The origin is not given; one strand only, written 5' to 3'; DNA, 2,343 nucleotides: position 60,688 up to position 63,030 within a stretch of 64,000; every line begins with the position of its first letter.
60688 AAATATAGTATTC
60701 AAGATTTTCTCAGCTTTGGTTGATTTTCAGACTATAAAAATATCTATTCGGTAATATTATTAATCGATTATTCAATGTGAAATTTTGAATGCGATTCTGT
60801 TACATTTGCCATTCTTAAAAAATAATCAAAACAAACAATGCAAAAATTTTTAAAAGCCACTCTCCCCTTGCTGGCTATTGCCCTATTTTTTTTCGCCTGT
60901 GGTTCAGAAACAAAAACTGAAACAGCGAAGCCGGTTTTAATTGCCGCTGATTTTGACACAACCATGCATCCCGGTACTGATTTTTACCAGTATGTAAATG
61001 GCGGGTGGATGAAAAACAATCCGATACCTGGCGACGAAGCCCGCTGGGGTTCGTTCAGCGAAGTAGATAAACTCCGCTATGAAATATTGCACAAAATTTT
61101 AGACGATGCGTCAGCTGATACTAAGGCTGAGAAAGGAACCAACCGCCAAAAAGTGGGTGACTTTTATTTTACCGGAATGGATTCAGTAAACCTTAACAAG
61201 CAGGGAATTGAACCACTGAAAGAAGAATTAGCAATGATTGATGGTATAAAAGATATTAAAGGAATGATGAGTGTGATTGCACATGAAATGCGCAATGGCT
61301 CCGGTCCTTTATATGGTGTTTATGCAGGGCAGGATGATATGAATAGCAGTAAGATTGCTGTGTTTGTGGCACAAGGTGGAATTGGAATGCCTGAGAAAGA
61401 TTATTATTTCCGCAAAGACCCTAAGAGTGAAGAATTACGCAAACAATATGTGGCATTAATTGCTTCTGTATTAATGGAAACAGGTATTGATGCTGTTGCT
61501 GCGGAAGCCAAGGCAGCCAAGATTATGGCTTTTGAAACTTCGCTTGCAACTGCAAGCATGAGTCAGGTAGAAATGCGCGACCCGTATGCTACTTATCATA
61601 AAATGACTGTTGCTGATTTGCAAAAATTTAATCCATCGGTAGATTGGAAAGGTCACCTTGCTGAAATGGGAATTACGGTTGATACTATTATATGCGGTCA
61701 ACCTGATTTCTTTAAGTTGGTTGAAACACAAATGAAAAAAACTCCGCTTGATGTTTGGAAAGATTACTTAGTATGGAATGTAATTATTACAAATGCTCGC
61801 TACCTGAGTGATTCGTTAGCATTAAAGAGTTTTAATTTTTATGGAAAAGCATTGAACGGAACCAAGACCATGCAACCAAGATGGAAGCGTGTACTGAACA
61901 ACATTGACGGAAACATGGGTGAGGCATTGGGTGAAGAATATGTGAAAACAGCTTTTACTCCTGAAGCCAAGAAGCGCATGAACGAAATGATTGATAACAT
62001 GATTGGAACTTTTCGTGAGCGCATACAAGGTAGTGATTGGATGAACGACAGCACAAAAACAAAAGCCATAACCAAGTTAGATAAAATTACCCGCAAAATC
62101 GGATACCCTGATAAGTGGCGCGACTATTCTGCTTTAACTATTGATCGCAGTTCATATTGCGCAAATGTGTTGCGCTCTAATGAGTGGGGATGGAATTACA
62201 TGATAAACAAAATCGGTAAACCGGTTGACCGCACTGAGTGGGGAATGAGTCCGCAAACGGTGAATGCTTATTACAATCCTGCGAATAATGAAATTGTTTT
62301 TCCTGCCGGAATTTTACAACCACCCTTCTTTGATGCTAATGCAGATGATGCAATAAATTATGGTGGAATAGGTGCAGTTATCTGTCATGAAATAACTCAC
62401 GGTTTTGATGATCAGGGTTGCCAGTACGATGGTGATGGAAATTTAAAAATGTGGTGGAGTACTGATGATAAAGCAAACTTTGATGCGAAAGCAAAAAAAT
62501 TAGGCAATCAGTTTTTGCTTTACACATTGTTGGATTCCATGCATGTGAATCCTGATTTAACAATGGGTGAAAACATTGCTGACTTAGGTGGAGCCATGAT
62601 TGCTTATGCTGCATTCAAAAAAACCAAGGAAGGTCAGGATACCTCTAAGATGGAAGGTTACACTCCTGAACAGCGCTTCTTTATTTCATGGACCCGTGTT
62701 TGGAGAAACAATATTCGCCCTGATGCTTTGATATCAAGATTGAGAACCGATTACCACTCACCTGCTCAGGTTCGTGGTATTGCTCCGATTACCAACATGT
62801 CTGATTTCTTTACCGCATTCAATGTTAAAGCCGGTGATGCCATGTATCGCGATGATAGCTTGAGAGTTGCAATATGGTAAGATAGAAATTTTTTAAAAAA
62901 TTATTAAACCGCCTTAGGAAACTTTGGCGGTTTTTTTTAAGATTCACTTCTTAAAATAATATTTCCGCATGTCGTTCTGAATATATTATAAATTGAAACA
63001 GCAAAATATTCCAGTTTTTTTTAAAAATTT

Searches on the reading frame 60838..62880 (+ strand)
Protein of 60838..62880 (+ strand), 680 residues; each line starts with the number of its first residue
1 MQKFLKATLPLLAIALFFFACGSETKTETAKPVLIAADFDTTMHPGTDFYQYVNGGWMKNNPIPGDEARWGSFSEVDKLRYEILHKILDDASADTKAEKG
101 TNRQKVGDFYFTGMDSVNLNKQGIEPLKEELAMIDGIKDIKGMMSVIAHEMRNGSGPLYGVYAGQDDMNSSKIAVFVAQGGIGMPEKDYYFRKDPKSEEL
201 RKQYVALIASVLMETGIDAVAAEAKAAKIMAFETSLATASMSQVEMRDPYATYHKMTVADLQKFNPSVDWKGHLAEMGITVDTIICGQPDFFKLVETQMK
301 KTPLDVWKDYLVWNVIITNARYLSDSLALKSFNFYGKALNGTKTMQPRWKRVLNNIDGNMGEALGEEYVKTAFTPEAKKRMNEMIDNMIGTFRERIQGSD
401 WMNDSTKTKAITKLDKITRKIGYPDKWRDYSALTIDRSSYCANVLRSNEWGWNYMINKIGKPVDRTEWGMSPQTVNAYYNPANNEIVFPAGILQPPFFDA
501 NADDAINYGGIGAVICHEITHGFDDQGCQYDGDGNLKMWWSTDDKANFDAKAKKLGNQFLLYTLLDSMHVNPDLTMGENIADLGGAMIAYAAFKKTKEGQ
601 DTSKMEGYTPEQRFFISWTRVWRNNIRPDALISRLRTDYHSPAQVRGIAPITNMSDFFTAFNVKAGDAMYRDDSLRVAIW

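Call 89: find_encoding_contigs(protein=window:60838-62880:+, flank=10000, max_places=1)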
Protein window:60838-62880:+ (680 aa): 24 contigs read that carry it; 1 place shown.
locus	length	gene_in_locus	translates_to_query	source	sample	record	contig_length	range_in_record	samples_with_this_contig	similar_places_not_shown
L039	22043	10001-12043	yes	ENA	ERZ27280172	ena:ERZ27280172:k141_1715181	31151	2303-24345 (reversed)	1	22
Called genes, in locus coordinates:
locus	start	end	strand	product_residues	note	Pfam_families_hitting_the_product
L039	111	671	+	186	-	-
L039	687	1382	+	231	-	-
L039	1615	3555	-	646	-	PF13371:TPR_9 (faint), PF25575:TPR_BSK1_C (faint), PF13181:TPR_8 (faint), PF00515:TPR_1 (weak), PF00515:TPR_1, PF07719:TPR_2 (weak), PF13414:TPR_11 (weak), PF13431:TPR_17 (weak), +6 more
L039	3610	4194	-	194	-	PF02545:Maf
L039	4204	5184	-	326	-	PF01040:UbiA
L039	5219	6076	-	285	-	PF28545:1TM_TonB_rel, PF03544:TonB_C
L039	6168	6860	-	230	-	PF04240:Caroten_synth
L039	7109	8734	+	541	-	PF20142:Scaffold, PF01471:PG_binding_1 (weak), PF03734:YkuD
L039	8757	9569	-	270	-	PF00582:Usp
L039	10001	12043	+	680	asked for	PF05649:Peptidase_M13_N, PF01431:Peptidase_M13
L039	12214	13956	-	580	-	PF00005:ABC_tran, PF02463:SMC_N (weak), PF13401:AAA_22 (faint), PF13304:AAA_21 (faint), PF08352:oligo_HPY (weak), PF02463:SMC_N (weak), PF00005:ABC_tran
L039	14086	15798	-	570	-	-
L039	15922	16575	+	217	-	PF13640:2OG-FeII_Oxy_3, PF13661:2OG-FeII_Oxy_4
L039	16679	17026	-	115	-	PF00453:Ribosomal_L20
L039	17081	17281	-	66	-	PF01632:Ribosomal_L35p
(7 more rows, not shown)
